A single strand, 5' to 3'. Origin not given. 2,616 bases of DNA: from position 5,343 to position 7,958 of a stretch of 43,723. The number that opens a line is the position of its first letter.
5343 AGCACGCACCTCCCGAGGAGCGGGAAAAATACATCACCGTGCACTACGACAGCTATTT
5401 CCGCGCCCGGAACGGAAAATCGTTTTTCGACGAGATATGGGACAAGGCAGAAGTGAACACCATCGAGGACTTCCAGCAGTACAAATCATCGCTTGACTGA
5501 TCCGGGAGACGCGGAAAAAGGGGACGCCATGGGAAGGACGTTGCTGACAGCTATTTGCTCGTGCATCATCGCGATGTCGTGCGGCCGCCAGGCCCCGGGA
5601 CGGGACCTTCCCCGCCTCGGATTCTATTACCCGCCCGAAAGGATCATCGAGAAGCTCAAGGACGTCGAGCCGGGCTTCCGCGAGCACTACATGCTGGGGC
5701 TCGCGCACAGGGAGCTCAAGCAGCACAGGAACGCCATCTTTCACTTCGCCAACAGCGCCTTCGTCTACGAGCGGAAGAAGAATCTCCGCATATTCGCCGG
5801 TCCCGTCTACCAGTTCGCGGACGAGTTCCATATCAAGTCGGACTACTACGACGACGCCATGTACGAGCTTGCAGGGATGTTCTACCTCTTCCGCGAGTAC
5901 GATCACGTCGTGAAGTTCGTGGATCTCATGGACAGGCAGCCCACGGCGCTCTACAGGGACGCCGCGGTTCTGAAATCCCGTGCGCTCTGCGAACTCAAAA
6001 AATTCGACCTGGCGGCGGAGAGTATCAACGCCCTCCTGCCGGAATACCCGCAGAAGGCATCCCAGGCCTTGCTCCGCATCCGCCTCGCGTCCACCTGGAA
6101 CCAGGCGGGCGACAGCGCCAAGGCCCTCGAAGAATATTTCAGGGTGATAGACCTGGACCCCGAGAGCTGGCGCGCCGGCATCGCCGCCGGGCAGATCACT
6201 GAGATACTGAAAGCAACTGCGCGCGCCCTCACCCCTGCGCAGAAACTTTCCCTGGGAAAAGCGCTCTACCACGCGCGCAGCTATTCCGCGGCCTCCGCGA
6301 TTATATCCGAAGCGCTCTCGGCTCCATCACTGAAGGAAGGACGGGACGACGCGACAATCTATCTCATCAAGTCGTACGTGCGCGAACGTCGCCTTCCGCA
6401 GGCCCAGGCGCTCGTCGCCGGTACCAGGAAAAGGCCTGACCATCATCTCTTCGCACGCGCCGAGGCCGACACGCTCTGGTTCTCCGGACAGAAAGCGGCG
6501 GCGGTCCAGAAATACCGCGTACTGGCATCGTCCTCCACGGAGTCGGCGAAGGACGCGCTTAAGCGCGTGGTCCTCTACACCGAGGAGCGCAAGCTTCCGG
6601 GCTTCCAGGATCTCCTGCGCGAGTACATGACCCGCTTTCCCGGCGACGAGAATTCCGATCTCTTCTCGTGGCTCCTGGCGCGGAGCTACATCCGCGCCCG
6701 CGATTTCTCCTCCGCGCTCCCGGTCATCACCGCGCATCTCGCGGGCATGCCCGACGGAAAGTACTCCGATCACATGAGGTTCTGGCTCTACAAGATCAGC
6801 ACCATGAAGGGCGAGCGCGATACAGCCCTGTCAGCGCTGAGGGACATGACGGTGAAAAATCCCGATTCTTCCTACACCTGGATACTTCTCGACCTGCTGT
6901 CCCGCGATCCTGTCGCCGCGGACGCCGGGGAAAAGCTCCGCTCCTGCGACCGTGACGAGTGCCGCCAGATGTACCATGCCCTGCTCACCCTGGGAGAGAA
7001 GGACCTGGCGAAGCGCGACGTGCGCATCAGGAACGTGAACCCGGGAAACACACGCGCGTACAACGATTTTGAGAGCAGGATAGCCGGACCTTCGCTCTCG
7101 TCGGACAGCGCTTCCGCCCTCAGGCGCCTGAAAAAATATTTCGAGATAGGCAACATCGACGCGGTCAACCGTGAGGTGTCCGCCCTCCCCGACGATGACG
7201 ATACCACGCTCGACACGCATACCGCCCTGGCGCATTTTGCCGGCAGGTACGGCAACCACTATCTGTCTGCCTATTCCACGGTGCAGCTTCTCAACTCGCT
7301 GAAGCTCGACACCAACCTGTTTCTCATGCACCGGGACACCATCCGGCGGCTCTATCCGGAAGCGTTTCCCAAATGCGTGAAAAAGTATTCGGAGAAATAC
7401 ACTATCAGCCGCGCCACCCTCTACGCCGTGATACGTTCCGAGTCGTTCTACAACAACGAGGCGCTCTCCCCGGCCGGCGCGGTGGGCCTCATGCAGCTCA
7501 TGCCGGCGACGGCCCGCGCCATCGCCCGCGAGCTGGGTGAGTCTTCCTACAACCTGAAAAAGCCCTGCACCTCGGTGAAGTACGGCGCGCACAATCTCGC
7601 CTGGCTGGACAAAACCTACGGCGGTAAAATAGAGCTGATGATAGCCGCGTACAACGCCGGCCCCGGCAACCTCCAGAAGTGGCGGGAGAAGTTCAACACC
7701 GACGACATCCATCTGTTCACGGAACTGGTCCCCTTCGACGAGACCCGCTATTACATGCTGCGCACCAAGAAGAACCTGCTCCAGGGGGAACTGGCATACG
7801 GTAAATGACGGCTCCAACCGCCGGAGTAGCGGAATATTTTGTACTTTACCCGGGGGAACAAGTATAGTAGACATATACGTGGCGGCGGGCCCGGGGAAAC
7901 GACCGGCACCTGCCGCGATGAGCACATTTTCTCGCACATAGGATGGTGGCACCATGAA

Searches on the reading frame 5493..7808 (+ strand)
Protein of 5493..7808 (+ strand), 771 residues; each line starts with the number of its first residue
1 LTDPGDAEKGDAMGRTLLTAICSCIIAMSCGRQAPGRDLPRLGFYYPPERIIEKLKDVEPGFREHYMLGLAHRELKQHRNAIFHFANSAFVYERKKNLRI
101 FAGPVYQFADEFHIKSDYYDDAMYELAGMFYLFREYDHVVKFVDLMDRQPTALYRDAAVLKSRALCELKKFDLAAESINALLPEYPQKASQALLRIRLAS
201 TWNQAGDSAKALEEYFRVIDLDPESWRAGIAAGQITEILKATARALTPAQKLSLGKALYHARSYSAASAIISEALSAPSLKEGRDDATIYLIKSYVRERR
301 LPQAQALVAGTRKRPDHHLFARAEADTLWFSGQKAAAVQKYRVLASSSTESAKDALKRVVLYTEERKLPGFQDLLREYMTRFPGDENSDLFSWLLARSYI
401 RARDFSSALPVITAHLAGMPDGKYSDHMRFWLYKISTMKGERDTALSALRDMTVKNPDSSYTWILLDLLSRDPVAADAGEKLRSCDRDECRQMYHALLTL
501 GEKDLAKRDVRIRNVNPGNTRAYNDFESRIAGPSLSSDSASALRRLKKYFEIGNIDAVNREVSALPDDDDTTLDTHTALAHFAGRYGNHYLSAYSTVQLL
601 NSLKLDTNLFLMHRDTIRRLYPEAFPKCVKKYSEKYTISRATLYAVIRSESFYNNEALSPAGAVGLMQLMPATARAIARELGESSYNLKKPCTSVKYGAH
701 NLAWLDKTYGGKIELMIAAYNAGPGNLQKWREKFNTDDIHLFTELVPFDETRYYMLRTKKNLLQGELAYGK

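Call 11: search_protein_families(library=pfam, proteins=[window:5493-7808:+], max_evalue=0.001)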
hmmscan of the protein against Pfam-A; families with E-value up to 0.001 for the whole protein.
window:5493-7808:+ (771 aa): 6 families
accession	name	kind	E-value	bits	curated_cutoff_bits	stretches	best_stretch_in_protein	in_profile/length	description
PF01464.25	SLT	-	3.9e-33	113.9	21.3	1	628-739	2-113/117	Transglycosylase SLT domain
PF09976.15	TPR_21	-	1.4e-07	31.9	25.5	0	336-453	23-140/193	Tetratricopeptide repeat-like domain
PF14559.12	TPR_19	-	4.1e-06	27.5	25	0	154-194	24-65/68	Tetratricopeptide repeat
PF00515.34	TPR_1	-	3.8e-05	23.8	27.8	0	64-85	3-24/34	Tetratricopeptide repeat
PF13428.12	TPR_14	-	0.00019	22.3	23.5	0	439-466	14-41/44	Tetratricopeptide repeat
PF13432.12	TPR_16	-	0.00035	21.4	32.7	0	163-224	5-63/65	Tetratricopeptide repeat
